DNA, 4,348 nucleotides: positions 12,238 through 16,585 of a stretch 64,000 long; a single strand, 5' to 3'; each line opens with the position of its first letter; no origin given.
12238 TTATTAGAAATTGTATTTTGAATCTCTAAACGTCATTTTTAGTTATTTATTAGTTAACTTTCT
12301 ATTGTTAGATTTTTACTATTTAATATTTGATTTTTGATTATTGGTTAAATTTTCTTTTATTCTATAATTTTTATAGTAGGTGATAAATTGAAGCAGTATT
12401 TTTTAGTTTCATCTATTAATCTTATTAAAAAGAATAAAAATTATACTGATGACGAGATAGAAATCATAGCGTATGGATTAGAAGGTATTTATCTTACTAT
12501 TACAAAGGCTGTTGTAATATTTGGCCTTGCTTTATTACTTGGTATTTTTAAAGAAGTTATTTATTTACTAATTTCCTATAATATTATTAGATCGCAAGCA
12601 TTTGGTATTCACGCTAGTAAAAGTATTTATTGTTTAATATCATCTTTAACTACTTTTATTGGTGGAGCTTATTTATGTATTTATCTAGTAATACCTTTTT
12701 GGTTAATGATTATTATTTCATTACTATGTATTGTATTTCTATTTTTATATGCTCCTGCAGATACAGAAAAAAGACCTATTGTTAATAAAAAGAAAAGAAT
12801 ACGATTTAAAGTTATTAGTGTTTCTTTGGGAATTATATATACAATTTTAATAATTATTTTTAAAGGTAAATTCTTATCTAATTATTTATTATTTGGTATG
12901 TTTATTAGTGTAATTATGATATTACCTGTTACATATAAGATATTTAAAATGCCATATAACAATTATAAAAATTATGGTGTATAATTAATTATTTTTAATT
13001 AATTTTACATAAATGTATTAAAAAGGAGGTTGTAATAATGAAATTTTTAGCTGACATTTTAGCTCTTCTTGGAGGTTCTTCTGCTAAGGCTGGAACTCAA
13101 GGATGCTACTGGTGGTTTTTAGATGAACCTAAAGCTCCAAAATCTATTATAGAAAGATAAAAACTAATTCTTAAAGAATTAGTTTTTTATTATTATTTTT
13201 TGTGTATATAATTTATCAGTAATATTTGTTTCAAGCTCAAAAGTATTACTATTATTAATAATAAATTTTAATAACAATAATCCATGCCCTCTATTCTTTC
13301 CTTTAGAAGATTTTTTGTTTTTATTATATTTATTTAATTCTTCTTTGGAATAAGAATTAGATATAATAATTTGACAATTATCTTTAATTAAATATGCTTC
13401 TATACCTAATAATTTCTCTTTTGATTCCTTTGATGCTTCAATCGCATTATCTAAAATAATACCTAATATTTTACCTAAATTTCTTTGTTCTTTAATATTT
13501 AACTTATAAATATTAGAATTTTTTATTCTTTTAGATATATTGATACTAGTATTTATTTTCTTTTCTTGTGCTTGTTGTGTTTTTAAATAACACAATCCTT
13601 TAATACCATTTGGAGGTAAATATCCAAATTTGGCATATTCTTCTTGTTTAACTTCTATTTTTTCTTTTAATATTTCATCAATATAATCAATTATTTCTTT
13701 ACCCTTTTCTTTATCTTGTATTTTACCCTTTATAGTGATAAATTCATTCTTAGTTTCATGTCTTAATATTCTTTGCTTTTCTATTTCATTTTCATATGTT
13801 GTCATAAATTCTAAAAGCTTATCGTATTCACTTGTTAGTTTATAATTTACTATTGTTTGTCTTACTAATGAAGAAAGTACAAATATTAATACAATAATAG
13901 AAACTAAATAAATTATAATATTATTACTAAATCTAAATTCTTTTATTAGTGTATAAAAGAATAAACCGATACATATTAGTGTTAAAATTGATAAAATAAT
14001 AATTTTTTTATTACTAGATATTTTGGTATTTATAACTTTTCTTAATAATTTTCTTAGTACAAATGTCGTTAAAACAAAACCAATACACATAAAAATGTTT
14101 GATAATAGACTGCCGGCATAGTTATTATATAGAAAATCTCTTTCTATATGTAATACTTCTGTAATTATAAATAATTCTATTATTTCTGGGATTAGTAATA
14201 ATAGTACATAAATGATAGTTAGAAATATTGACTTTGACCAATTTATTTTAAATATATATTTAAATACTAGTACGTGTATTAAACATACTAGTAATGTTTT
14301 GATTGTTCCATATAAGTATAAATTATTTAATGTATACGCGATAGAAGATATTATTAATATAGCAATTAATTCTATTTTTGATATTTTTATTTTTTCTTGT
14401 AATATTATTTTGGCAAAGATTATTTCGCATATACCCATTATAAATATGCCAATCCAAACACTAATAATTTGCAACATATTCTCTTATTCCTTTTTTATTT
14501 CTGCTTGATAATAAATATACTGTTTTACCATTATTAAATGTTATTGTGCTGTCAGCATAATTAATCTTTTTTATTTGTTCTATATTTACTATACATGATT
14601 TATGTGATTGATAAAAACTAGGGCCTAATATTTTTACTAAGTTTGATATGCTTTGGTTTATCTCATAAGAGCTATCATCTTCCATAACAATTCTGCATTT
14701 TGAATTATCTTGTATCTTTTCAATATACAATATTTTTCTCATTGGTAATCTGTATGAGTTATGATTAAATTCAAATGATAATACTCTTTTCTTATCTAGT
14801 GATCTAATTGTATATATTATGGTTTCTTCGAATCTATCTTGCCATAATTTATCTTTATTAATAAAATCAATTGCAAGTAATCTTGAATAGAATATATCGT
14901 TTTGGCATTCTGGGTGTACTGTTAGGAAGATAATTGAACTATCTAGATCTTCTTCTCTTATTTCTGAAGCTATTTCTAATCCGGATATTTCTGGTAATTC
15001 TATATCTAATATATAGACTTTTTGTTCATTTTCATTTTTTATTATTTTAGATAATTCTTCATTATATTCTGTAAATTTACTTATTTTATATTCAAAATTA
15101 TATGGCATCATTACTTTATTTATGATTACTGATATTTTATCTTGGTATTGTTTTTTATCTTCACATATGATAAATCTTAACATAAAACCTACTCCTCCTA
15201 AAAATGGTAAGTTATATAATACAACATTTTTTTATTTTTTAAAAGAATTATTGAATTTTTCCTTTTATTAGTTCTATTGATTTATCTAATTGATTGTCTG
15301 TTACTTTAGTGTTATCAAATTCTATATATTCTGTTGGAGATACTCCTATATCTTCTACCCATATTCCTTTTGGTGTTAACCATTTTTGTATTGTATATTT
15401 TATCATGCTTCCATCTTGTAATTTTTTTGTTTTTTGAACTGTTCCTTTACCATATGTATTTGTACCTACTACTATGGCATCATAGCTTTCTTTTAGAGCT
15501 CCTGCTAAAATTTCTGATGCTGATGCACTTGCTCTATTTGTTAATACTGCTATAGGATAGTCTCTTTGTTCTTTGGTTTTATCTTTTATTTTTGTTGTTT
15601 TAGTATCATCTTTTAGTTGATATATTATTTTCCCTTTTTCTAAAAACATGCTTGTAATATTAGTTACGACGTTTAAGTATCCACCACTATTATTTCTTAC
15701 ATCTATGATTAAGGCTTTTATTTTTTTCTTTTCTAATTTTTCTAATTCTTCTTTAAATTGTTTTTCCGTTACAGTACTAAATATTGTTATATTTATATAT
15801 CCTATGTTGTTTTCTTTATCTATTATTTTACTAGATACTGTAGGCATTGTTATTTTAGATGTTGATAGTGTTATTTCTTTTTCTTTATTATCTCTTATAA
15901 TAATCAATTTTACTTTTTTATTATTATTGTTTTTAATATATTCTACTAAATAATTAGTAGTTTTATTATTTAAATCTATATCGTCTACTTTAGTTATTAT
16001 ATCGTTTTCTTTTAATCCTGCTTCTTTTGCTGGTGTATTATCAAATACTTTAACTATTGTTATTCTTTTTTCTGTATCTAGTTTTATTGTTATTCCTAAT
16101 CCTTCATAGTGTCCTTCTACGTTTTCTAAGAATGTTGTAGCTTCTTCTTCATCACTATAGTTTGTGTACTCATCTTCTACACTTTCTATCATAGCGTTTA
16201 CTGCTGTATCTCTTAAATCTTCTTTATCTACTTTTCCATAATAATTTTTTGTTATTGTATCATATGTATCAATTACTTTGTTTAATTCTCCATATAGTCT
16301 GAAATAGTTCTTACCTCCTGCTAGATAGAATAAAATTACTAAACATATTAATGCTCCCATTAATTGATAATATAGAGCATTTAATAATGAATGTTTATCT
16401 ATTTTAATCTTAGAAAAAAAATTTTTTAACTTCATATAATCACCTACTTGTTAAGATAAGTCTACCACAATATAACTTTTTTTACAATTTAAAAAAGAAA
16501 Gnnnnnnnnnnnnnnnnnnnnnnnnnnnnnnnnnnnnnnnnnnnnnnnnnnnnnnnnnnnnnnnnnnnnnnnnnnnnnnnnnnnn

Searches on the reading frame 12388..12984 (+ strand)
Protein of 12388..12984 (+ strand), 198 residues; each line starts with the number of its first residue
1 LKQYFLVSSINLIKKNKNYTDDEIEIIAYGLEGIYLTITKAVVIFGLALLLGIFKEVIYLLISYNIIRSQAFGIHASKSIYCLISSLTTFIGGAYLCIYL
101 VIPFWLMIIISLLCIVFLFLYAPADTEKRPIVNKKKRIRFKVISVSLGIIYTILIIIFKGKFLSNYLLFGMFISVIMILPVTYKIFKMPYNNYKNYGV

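Call 70: search_protein_families(library=pfam, proteins=[window:12388-12984:+], max_evalue=0.00001)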
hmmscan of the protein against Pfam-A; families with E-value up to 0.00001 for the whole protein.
window:12388-12984:+ (198 aa): 1 family
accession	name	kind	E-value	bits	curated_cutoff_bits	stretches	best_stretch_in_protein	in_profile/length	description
PF04647.20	AgrB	-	9.7e-36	123.3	23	1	10-178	5-181/185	Accessory gene regulator B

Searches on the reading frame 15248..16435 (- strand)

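Call 3: search_protein_families(library=pfam, proteins=[window:15248-16435:-], max_evalue=1)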
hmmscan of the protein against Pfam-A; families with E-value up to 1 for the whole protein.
window:15248-16435:- (395 aa): 8 families
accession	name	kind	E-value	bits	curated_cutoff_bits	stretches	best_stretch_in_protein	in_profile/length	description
PF03572.23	Peptidase_S41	-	3e-50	170.5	24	1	210-369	1-163/165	Peptidase family S41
PF13180.12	PDZ_2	-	3.2e-12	47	27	1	113-191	3-79/80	PDZ domain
PF22694.1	CtpB_N-like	-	1.3e-09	38.8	27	1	49-97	36-84/85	Activating protease CtpB N-terminal domain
PF17820.7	PDZ_6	-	2.7e-09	37.1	27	1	130-181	5-54/54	PDZ domain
PF00595.29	PDZ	-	6.2e-09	36.5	23.2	1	111-179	10-80/81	PDZ domain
PF04495.20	GRASP55_65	-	0.00064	20.5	27.7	1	113-184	28-103/138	GRASP55/65 PDZ-like domain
PF25302.1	NADase_transloc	-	0.0055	17.3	27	1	88-178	24-112/146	NAD glycohydrolase translocation F5/8 type C domain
PF02475.24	TRM5-TYW2_MTfase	-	0.059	13.8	28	1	149-235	62-153/164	TRM5/TYW2 methyltransferase domain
